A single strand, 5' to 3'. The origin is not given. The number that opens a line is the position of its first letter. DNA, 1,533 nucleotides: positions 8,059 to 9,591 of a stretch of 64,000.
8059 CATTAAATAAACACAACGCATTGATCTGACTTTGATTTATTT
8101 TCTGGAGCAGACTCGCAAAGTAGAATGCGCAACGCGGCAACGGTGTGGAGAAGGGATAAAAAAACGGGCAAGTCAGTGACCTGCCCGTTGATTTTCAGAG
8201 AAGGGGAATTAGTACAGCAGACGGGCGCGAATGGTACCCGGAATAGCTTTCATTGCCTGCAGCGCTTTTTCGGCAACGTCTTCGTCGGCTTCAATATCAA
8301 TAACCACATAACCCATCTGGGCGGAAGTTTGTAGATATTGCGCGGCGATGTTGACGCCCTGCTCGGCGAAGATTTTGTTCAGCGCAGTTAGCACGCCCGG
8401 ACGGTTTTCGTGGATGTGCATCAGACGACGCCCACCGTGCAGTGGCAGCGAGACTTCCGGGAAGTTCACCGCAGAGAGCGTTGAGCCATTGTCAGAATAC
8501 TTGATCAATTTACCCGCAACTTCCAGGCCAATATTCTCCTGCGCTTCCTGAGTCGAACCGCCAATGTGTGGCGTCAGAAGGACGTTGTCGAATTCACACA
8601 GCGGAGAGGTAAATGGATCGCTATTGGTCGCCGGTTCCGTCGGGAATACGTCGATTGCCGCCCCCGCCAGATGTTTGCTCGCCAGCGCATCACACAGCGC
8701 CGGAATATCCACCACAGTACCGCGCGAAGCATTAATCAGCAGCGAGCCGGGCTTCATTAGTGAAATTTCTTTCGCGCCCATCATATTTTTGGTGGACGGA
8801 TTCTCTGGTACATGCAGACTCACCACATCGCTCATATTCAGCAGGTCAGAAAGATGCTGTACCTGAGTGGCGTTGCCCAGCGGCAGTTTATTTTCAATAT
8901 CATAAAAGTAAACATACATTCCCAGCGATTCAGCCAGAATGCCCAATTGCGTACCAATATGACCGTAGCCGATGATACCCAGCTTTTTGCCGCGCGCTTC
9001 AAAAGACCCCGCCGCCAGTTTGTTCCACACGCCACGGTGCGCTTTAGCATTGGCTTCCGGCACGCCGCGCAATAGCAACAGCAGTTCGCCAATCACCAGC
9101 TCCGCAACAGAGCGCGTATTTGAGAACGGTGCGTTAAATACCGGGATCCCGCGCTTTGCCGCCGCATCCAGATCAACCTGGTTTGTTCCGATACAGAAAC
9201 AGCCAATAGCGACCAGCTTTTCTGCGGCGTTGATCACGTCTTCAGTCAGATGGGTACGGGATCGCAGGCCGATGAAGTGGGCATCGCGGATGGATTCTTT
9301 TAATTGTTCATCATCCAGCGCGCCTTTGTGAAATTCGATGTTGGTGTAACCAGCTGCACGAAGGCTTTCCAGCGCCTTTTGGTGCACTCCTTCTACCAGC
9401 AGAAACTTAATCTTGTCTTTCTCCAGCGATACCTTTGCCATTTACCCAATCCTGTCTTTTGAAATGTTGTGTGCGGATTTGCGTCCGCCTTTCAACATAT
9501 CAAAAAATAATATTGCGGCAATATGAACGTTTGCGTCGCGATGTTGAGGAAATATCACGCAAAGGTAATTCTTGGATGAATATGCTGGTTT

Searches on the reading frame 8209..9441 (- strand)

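Call 34: search_protein_families(proteins=[window:8209-9441:-], library=ncbifam, max_evalue=1e-30)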
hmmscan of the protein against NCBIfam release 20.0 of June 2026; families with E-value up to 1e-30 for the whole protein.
window:8209-9441:- (410 aa): 10 families
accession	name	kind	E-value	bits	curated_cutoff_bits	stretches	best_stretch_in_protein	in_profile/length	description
NF008759.0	PRK11790.1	equivalog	2.3e-212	705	404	1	2-410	3-410/410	phosphoglycerate dehydrogenase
TIGR01327.1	PGDH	equivalog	4e-88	296.5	454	1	14-330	3-315/525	phosphoglycerate dehydrogenase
NF005069.0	PRK06487.1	equivalog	6.7e-51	173.2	448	1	33-317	29-312/320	2-hydroxyacid dehydrogenase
NF009714.1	PRK13243.1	equivalog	4.6e-48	164.3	455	1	20-317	12-314/332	glyoxylate reductase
NF006263.0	PRK08410.1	equivalog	9.1e-44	150.1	389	1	13-312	5-303/311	D-2-hydroxyacid dehydrogenase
NF005750.0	PRK07574.1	equivalog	2e-41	142.3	329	1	63-305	102-346/386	NAD-dependent formate dehydrogenase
NF005387.0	PRK06932.1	equivalog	2.3e-40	138.5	492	1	35-300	28-294/314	2-hydroxyacid dehydrogenase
NF041369.1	Dhydh_Halo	equivalog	9.6e-37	126.8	400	1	79-317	59-296/305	D-2-hydroxyacid dehydrogenase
NF001309.0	PRK00257.1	equivalog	9.5e-33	113.7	434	1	48-303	32-265/379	4-phosphoerythronate dehydrogenase PdxB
NF011938.0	PRK15409.1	equivalog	3.3e-32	111.8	492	1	46-313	38-306/324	glyoxylate/hydroxypyruvate reductase GhrB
